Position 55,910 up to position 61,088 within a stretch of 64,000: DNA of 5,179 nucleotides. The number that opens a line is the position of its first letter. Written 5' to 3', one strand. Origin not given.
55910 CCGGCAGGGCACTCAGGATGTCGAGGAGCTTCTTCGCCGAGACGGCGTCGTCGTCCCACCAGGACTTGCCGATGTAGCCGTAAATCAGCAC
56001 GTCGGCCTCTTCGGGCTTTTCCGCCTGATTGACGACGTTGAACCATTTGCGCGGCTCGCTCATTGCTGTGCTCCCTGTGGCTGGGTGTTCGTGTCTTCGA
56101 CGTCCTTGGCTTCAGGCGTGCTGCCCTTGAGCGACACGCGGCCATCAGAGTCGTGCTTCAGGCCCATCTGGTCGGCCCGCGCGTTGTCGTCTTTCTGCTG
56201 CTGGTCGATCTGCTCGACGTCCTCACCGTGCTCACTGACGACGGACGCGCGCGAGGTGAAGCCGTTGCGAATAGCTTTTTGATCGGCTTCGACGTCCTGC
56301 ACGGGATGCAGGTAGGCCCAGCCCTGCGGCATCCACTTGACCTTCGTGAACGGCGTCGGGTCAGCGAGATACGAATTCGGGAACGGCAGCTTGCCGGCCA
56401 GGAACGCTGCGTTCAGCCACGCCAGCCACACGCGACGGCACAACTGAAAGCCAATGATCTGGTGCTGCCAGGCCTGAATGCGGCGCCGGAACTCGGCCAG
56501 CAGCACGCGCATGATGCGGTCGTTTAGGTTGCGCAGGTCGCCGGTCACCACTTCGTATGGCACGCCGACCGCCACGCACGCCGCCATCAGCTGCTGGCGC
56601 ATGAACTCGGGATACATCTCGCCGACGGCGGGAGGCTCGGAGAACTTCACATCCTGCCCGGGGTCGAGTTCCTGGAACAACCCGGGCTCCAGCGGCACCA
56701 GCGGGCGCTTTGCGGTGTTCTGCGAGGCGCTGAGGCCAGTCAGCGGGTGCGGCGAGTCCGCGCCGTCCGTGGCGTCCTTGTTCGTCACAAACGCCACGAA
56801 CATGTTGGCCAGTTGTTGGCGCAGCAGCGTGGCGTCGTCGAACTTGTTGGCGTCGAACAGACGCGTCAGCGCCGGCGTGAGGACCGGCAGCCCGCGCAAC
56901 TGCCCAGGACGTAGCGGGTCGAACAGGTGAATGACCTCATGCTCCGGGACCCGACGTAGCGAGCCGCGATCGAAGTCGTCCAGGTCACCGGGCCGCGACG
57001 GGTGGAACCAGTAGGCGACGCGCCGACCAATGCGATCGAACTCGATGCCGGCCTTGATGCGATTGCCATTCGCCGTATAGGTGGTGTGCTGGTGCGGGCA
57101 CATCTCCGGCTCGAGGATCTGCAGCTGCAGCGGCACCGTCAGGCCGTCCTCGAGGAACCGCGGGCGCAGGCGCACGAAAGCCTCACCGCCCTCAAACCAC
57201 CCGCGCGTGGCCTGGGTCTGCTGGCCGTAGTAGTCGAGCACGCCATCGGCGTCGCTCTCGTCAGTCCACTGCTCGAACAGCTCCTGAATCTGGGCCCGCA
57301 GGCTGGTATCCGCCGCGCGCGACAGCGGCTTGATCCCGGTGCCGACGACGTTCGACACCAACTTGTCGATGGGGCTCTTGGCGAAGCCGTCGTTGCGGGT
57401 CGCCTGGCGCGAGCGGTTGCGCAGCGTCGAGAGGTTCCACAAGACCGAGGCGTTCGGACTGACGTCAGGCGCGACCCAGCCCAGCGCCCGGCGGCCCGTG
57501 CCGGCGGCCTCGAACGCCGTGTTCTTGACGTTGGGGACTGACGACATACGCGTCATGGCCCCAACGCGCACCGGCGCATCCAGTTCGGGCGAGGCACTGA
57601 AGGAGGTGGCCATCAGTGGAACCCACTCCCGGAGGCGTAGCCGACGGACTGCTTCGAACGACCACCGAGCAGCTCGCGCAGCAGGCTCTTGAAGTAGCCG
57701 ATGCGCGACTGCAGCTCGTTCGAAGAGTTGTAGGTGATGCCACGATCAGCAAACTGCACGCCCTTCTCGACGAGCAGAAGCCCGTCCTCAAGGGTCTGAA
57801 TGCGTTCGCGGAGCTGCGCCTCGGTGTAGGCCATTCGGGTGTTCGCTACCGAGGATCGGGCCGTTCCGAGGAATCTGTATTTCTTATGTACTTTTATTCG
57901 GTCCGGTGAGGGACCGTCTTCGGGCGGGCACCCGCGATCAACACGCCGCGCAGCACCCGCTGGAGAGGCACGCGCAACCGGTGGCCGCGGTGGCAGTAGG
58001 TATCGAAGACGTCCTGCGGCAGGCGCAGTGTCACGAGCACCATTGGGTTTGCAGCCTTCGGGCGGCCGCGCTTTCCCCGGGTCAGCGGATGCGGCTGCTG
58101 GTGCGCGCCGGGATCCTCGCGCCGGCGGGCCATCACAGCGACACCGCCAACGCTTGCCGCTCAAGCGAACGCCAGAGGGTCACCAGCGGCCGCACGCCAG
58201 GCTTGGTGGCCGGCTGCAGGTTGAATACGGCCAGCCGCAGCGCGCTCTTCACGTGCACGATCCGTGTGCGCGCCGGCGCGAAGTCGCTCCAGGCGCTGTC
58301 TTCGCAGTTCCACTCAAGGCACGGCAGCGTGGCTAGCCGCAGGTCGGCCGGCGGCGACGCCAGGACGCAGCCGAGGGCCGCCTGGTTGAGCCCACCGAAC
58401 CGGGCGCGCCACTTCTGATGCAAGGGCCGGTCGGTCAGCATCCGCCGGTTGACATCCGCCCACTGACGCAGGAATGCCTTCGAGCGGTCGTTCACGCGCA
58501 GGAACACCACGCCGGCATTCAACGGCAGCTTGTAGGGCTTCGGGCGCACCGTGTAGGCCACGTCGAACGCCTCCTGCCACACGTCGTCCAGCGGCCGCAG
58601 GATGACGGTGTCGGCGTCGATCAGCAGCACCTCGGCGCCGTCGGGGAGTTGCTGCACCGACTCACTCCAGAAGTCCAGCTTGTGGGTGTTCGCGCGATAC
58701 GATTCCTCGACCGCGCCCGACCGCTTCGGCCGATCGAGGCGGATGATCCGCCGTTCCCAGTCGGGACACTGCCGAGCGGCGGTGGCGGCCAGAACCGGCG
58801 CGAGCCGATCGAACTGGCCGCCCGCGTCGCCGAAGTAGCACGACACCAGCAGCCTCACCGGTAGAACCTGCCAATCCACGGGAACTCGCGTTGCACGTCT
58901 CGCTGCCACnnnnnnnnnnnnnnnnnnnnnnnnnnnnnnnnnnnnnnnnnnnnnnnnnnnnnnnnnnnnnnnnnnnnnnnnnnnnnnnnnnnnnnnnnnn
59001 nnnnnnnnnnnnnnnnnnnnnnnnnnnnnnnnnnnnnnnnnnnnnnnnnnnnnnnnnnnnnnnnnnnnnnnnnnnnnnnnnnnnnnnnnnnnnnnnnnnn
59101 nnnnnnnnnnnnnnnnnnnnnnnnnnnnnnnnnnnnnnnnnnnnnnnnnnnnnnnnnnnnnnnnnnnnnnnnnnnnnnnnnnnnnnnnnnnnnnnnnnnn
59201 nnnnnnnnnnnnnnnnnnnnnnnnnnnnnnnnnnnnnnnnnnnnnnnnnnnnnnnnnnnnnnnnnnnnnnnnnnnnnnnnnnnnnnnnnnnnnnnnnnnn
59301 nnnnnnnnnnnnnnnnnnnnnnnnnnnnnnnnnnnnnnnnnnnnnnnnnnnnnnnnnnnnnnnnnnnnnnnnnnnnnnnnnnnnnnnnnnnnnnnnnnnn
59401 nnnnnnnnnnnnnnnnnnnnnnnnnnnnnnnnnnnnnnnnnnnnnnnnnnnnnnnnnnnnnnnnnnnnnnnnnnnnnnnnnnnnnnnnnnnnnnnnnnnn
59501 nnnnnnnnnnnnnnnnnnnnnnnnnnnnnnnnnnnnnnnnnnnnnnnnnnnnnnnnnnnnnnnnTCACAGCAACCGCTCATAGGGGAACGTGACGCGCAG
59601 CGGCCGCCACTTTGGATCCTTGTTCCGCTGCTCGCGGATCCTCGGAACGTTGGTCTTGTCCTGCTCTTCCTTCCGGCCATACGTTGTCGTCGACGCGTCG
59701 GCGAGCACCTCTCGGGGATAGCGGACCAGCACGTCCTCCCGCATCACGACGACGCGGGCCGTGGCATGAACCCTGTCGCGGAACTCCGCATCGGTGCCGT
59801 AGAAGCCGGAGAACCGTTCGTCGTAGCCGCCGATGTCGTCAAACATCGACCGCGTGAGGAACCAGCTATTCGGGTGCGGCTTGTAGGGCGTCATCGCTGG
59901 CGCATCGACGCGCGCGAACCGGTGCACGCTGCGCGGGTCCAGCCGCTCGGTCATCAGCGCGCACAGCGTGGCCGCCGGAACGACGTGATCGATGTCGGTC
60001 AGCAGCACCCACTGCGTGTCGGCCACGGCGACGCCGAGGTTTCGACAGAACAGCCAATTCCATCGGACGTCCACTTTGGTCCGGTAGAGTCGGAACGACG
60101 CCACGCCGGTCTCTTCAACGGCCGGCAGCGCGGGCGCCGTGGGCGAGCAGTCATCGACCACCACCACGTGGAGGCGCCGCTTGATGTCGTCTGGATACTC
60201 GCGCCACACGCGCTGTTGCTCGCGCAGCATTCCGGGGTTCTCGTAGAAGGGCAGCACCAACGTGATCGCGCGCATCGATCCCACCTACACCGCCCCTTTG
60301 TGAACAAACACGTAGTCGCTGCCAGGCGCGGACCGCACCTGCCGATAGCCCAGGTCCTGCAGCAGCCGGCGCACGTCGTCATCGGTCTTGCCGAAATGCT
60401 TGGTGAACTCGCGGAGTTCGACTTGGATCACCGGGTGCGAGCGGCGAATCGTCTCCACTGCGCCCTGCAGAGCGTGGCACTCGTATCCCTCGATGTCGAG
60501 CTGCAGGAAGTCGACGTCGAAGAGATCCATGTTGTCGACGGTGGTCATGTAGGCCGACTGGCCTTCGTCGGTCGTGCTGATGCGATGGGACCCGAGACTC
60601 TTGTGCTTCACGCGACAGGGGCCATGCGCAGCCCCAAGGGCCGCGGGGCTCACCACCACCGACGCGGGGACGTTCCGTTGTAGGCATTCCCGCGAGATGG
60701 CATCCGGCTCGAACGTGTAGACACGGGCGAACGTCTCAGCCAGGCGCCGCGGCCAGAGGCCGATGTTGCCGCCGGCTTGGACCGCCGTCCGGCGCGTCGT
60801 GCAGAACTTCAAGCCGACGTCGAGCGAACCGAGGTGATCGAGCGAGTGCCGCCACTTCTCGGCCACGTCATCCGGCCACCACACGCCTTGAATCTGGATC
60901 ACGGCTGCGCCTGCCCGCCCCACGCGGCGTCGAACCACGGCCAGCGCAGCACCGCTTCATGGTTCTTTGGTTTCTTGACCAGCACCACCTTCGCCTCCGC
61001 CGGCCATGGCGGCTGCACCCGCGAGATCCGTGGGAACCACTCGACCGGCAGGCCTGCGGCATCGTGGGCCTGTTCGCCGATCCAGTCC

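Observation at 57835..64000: At least ten-gene glycosyltransferase/methyltransferase operon joined to the head-morphogenesis operon where the terminase is expected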

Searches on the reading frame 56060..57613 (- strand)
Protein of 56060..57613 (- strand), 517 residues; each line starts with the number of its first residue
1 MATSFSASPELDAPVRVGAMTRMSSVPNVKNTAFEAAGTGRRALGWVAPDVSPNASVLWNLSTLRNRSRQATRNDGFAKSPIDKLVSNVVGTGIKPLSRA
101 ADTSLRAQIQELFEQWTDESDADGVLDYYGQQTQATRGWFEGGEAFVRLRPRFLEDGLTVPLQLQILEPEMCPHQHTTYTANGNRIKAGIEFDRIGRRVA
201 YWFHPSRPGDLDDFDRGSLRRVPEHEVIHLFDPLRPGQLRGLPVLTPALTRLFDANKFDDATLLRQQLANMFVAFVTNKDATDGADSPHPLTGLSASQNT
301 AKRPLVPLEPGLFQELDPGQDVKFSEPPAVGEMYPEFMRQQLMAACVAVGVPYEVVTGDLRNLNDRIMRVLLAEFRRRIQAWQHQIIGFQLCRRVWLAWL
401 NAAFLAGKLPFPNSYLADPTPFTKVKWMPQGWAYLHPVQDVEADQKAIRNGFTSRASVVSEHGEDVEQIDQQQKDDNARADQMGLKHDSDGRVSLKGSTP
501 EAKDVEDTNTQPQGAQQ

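Call 33: find_related_loci(query=window:56060-57613:-, collection=viral_contigs, flank=10000)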
Query window:56060-57613:- (517 aa) in viral_contigs; peptide patterns used: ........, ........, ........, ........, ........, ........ (x = any residue, [..] = any of these).
17 stretches matched a pattern; 15 encode a relative of the query (tblastn E <= 1e-3); 15 distinct loci.
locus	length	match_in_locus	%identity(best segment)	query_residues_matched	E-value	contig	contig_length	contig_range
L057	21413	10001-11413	51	20-489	5e-153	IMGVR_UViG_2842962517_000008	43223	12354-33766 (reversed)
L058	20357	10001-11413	51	20-489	5e-152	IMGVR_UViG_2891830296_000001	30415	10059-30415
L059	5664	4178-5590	51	20-489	1e-151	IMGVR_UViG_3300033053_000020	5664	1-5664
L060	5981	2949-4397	43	6-494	3e-128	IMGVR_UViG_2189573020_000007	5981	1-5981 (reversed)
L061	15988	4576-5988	45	29-492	1e-125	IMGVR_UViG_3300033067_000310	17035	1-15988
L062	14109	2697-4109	45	29-492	7e-125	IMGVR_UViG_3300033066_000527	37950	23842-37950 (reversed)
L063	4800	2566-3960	45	34-500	1e-114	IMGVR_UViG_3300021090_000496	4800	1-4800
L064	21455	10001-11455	49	20-510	3e-151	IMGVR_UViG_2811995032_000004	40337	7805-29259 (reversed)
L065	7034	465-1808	42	33-487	3e-99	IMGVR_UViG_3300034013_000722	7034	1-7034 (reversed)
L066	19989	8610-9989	37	29-490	8e-95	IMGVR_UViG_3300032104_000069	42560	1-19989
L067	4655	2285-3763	35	34-514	6e-94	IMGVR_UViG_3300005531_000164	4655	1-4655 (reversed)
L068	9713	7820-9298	35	34-514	9e-94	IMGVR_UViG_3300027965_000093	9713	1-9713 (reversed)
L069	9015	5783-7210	37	34-497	3e-93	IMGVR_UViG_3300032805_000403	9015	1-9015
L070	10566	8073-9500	37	34-497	3e-93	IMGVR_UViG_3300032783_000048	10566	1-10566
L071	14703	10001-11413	36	22-490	1e-92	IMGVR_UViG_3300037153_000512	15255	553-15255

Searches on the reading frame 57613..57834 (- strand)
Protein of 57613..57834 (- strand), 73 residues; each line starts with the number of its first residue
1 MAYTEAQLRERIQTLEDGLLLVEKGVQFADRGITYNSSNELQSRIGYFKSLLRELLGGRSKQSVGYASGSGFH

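Call 88: search_protein_families(library=pfam, proteins=[window:57613-57834:-], max_evalue=0.01)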
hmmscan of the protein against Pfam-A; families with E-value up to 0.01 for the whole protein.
window:57613-57834:- (73 aa): 0 families

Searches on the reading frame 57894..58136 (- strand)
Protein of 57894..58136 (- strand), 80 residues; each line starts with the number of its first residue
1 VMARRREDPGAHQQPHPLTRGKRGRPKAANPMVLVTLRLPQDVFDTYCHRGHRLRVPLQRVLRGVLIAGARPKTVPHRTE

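Call 4: search_protein_families(library=pfam, proteins=[window:57894-58136:-], max_evalue=0.01)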
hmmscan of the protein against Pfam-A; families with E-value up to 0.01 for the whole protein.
window:57894-58136:- (80 aa): 1 family
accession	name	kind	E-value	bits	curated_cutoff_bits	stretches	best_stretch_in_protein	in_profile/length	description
PF14384.12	BrnA_antitoxin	-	0.0037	18.1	26.1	1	9-52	16-54/68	BrnA antitoxin of type II toxin-antitoxin system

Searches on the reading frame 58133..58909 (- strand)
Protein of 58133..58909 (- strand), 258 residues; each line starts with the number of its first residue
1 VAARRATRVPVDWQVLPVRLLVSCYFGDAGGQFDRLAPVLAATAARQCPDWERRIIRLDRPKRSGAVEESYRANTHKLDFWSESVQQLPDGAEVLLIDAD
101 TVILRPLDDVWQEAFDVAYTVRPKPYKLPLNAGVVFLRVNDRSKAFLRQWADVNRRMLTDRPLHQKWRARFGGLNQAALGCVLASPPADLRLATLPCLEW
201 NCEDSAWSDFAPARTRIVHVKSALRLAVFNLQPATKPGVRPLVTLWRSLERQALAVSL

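Call 4: search_protein_families(library=pfam, proteins=[window:58133-58909:-], max_evalue=0.01)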
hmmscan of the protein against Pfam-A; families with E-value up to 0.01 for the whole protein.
window:58133-58909:- (258 aa): 1 family
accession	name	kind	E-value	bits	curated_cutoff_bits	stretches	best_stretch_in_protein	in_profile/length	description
PF03407.22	Nucleotid_trans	-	0.00029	21.3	22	1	90-157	65-139/208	Nucleotide-diphospho-sugar transferase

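Call 62: search_protein_families(library=ncbifam, proteins=[window:58133-58846:-], max_evalue=0.01)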
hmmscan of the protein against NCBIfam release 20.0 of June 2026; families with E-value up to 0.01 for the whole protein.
window:58133-58846:- (237 aa): 0 families

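Call 76: search_solved_structures(query=window:58133-58846:-, max_evalue=1)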
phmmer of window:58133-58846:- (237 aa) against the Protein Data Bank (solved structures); distinct sequences matched with E-value up to 1: 3.
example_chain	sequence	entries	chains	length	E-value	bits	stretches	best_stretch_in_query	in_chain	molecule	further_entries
7osv_A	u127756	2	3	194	0.032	16.9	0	41-79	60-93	DeNovoTIM6-SB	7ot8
6mw5_A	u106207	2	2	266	0.73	12.5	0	67-123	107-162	UDP-galactose:glucoside-Skp1 alpha-D-galactosyltransferase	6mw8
7fbh_A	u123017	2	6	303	0.86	12.3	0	9-67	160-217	BezA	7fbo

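Call 92: search_protein_families(library=padloc, proteins=[window:58133-58846:-], max_evalue=0.001)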
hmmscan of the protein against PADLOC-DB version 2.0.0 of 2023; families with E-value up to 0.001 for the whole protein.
window:58133-58846:- (237 aa): 0 families

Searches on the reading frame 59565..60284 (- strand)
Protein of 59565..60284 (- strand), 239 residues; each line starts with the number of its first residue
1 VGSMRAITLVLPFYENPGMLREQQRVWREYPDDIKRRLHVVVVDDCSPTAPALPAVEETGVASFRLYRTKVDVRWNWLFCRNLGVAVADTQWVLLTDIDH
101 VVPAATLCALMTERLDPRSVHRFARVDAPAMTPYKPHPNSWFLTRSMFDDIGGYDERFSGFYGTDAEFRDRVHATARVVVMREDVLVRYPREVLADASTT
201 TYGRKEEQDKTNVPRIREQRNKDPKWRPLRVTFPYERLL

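Call 4: search_protein_families(library=pfam, proteins=[window:59565-60284:-], max_evalue=0.01)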
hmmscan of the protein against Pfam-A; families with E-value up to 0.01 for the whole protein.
window:59565-60284:- (239 aa): 3 families
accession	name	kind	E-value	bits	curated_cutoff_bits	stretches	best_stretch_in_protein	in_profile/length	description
PF10111.15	Glyco_tranf_2_2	-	6.8e-07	29.5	27.3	1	135-186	162-214/276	Glycosyltransferase like family 2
PF00535.33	Glycos_transf_2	-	0.00042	20.7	23.3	1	34-154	24-132/168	Glycosyl transferase family 2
PF02709.20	Glyco_transf_7C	-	0.0097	16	23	0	143-175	26-58/78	N-terminal domain of galactosyltransferase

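Call 58: search_dna_similar(query=window:59565-60275:-, collection=phages, mode=protein, max_rows=25, max_evalue=0.001)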
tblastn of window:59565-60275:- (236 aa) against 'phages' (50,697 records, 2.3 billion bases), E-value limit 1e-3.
Records with a match: 4; places in all: 4; records where one place covers at least 80% of the query: 4.
Best place of each record, by identity: <60% 4.
By first word of the organism name: Tetraselmis 3; Marine 1.
By host as written in the record: Tetraselmis viridis Rouch (Chlorophyta) 3; - 1.
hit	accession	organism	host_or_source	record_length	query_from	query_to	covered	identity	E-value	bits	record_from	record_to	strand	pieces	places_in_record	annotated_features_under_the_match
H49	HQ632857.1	Tetraselmis viridis virus S20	Tetraselmis viridis Rouch (Chlorophyta)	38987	2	221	93%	49.8%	1e-66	228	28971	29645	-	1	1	hypothetical protein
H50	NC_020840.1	Tetraselmis viridis virus S20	Tetraselmis viridis Rouch (Chlorophyta)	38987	2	221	93%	49.8%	1e-66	228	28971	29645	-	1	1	hypothetical protein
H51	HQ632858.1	Tetraselmis viridis virus SI1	Tetraselmis viridis Rouch (Chlorophyta)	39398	2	221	93%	49.8%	1e-66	228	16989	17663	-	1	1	hypothetical protein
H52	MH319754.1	Marine virus AG-345-L05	single cell amplified by WGA-X; seawater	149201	1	235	100%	25.0%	1e-16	84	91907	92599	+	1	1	record has no annotation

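Call 62: search_protein_families(library=ncbifam, proteins=[window:59565-60275:-], max_evalue=0.01)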
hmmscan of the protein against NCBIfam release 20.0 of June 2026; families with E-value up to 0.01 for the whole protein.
window:59565-60275:- (236 aa): 2 families
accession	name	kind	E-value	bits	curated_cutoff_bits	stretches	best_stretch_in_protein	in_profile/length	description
TIGR03965.1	mycofact_glyco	equivalog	1.8e-07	30.4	280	1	2-119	74-187/467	mycofactocin biosynthesis glycosyltransferase MftF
NF041875.1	EPS_EpsD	equivalog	0.0013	18.2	370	0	34-104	30-97/325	exopolysaccharide biosynthesis glycosyltransferase EpsD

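Call 92: search_protein_families(library=padloc, proteins=[window:59565-60275:-], max_evalue=0.001)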
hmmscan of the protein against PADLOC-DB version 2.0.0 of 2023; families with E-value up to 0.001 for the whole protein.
window:59565-60275:- (236 aa): 0 families

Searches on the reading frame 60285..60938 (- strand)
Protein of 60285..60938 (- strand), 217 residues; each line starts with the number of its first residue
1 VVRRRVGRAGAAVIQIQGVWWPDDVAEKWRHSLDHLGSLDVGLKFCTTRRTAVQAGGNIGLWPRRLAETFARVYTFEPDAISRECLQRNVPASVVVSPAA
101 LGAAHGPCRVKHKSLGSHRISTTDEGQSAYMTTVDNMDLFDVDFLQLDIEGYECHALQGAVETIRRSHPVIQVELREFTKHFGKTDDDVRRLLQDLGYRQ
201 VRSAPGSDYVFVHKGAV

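Call 4: search_protein_families(library=pfam, proteins=[window:60285-60938:-], max_evalue=0.01)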
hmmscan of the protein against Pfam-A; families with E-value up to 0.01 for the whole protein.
window:60285-60938:- (217 aa): 1 family
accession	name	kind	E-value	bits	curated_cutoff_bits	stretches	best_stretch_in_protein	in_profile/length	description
PF05050.19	Methyltransf_21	-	7.2e-14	52.7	22.7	1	72-199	25-172/173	Methyltransferase FkbM domain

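Call 62: search_protein_families(library=ncbifam, proteins=[window:60285-60902:-], max_evalue=0.01)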
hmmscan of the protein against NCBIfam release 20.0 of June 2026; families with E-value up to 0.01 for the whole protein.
window:60285-60902:- (205 aa): 1 family
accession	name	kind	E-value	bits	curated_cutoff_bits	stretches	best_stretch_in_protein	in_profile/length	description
TIGR01444.1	fkbM_fam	subfamily_domain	7.5e-15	55.6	37.7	1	41-163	3-142/143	FkbM family methyltransferase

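Call 92: search_protein_families(library=padloc, proteins=[window:60285-60902:-], max_evalue=0.001)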
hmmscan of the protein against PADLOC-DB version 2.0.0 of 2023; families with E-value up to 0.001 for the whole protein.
window:60285-60902:- (205 aa): 0 families
